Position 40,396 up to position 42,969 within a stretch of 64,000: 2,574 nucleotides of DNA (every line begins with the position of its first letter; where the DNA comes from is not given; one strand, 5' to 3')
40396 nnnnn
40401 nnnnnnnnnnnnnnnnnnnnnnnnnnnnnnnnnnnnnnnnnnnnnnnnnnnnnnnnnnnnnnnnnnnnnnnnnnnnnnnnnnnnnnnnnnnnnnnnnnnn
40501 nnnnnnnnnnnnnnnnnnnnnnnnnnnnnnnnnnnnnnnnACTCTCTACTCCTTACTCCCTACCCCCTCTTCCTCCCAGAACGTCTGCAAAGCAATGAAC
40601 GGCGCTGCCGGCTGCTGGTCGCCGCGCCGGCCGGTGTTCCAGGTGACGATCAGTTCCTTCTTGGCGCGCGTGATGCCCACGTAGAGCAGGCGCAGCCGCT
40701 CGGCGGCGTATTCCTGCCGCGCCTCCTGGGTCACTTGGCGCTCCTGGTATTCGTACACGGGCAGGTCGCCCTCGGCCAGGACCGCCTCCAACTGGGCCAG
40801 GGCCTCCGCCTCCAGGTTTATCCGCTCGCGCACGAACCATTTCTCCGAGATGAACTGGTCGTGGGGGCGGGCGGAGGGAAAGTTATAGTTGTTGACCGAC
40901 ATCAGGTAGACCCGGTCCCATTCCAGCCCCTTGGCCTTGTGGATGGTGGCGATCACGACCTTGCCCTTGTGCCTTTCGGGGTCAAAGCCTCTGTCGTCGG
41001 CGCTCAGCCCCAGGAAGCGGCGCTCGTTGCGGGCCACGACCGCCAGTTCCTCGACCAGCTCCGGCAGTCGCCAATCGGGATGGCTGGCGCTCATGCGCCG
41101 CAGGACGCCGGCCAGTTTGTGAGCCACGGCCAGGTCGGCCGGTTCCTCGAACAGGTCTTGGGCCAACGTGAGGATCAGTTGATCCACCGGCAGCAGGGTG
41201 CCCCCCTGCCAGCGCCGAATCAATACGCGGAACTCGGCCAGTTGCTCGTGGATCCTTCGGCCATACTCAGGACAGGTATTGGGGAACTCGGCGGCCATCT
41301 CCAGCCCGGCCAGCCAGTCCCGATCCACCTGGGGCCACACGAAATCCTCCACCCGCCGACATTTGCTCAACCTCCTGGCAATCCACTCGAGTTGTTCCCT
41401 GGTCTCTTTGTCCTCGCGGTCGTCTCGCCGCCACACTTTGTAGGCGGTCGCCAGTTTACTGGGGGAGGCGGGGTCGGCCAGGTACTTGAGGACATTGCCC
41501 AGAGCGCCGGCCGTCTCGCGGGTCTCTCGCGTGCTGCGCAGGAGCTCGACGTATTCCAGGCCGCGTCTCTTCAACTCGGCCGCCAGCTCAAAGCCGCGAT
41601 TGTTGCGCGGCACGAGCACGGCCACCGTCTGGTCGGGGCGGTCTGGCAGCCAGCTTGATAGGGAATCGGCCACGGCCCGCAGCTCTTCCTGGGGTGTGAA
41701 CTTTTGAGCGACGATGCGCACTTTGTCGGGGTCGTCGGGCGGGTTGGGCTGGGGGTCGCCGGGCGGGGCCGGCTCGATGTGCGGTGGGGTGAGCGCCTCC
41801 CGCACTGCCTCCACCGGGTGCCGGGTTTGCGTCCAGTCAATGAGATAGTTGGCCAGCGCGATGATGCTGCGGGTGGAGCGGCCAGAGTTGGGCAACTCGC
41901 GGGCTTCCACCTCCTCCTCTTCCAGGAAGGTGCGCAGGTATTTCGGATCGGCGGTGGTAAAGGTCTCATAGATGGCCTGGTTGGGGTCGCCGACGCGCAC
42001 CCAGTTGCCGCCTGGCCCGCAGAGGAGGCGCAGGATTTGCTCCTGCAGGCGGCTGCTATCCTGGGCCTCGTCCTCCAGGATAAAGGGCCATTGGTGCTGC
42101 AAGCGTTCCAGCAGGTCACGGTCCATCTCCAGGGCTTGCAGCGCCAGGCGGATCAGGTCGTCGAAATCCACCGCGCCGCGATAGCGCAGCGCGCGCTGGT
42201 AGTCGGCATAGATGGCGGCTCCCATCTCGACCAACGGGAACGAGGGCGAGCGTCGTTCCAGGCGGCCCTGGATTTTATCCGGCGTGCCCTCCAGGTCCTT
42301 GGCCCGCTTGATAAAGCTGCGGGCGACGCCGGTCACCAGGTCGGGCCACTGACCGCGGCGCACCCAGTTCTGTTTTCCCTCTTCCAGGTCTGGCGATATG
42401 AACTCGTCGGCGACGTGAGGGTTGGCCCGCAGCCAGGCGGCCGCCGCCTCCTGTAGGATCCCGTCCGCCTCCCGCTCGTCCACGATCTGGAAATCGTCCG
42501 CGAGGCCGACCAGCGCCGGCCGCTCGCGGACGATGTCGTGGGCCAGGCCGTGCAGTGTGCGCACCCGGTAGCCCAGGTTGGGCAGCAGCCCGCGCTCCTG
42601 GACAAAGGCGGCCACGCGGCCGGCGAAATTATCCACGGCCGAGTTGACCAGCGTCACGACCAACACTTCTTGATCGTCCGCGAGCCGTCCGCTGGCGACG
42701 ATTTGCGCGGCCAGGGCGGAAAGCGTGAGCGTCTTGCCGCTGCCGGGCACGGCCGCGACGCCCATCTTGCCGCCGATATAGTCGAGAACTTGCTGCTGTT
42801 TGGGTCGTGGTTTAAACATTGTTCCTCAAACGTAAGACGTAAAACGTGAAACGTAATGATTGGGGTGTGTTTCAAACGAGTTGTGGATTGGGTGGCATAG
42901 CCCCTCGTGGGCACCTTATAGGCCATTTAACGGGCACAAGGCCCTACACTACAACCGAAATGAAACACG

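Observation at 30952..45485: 14.5-kb co-directional DNA-processing super-operon mixing known repair enzymes with uncharacterised genes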

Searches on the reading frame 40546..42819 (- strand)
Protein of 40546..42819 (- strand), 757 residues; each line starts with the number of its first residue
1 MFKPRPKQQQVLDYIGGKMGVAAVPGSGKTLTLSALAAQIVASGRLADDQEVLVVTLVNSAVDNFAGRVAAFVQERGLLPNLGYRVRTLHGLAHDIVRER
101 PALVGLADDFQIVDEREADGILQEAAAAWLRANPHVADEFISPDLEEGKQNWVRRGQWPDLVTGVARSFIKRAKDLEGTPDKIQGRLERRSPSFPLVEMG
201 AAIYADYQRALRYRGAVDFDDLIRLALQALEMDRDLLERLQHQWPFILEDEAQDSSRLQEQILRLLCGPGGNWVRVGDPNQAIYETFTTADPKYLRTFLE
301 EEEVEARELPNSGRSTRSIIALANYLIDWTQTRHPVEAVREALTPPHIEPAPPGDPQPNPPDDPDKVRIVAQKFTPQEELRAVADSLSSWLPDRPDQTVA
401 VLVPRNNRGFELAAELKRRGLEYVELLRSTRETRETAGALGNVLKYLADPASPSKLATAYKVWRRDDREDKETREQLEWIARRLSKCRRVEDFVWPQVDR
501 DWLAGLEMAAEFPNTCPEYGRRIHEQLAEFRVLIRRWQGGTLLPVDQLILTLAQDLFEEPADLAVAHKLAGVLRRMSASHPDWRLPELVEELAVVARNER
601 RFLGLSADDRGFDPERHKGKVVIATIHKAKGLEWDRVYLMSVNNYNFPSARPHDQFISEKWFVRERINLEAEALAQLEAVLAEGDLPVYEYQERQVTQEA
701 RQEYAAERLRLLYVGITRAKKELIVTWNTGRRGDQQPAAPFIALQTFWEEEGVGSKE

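Call 4: search_protein_families(library=pfam, proteins=[window:40546-42819:-], max_evalue=0.01)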
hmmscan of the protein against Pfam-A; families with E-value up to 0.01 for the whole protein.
window:40546-42819:- (757 aa): 6 families
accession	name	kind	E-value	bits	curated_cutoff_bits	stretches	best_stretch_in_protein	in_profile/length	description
PF00580.27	UvrD-helicase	-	1.8e-42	146.3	23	1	6-299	3-267/271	UvrD/REP helicase N-terminal domain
PF13361.12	UvrD_C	-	4e-25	89.4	25.6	2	616-729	282-349/350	UvrD-like helicase C-terminal domain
PF13538.12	UvrD_C_2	-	1.3e-11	44.6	27.4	2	701-725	26-51/52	UvrD-like helicase C-terminal domain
PF13245.12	AAA_19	-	2.5e-09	37.9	25.1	1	19-285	14-132/134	AAA domain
PF13086.12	AAA_11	-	0.00047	20.4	27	1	24-75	25-77/257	AAA domain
PF13604.12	AAA_30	-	0.0011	19.2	27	1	19-126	21-113/191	AAA domain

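Call 13: search_protein_families(library=padloc, proteins=[window:40546-42819:-], max_evalue=0.001)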
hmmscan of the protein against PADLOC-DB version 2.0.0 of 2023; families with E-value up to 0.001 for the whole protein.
window:40546-42819:- (757 aa): 49 families (the best 25 are shown)
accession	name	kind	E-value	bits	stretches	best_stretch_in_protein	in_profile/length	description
PDLC00117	GajB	-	6.6e-45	151.7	4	201-429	176-383/604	UrvD helicase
PDLC00132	GajB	-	2.4e-44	150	1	6-332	6-304/625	UrvD helicase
PDLC00114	GajB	-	2.5e-38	130.1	3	201-336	173-308/635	UrvD helicase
PDLC03802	RTasHel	-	1.2e-35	121.5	3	196-424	145-340/675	DRT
PDLC00123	GajB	-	1.7e-31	107.5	3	214-334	147-266/540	UrvD helicase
PDLC00107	GajB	-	2.4e-30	103.7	2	618-731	477-560/587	UrvD helicase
PDLC00119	GajB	-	3.4e-28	96.9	1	17-326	16-299/565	UrvD helicase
PDLC00121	GajB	-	7.9e-28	95.3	2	3-114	5-114/565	UrvD helicase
PDLC00104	GajB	-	1.9e-27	94.2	2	4-337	4-259/574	UrvD helicase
PDLC00127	GajB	-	1.1e-26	91.5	2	202-338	160-297/594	UrvD helicase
PDLC00129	GajB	-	2.9e-26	90.2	1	209-331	190-313/594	UrvD helicase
PDLC00130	GajB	-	9.8e-24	81.5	2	205-328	167-291/589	UrvD helicase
PDLC00106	GajB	-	1.2e-23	81.4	1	226-331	188-292/577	UrvD helicase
PDLC00103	GajB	-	2.4e-23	80.9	2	18-487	30-440/612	UrvD helicase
PDLC00138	GajB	-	2.7e-23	80.5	2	207-328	184-305/581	UrvD helicase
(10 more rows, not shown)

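Call 14: search_protein_families(library=ncbifam, proteins=[window:40546-42819:-], max_evalue=0.001)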
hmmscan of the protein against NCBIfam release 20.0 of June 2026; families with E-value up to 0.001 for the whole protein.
window:40546-42819:- (757 aa): 13 families
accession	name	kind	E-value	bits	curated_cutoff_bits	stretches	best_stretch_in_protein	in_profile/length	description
TIGR01073.1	pcrA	equivalog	2.3e-39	135.3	911.2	3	197-336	163-302/725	DNA helicase PcrA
TIGR01074.1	rep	equivalog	6.4e-39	133.7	951.45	2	200-329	163-292/668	DNA helicase Rep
NF008743.0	PRK11773.1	equivalog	2.6e-35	121.9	965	2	166-333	142-303/720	DNA helicase II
TIGR01075.1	uvrD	equivalog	4e-35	121.3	1144.45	2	195-333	160-298/715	DNA helicase II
NF008172.0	PRK10919.1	equivalog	4.4e-29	101.2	1168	2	201-328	165-292/673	DNA helicase Rep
TIGR00609.1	recB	equivalog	8.8e-26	90.3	696.05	2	212-296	338-426/1175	exodeoxyribonuclease V subunit beta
TIGR02785.1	addA_Gpos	equivalog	3.1e-25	88.3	707.65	2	196-326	337-479/1234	helicase-exonuclease AddAB subunit AddA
TIGR02784.1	addA_alphas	equivalog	2.7e-20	72.4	860.75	2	614-735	770-877/1138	double-strand break repair helicase AddA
NF008276.0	PRK11054.1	equivalog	1.7e-17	63.2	543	1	21-327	214-516/684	DNA helicase IV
NF010485.0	PRK13909.1-2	equivalog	1.9e-13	49.6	650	2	621-726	611-702/909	RecB-like helicase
NF008128.0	PRK10876.1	equivalog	1.5e-11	42.7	1697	1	207-328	339-462/1181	exodeoxyribonuclease V subunit beta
NF010487.0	PRK13909.1-4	equivalog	9.2e-10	37.4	759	0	616-731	607-707/924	RecB-like helicase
NF041464.1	HelD_BACSU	equivalog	3.8e-09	35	419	1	246-335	549-638/779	RNA polymerase recycling motor HelD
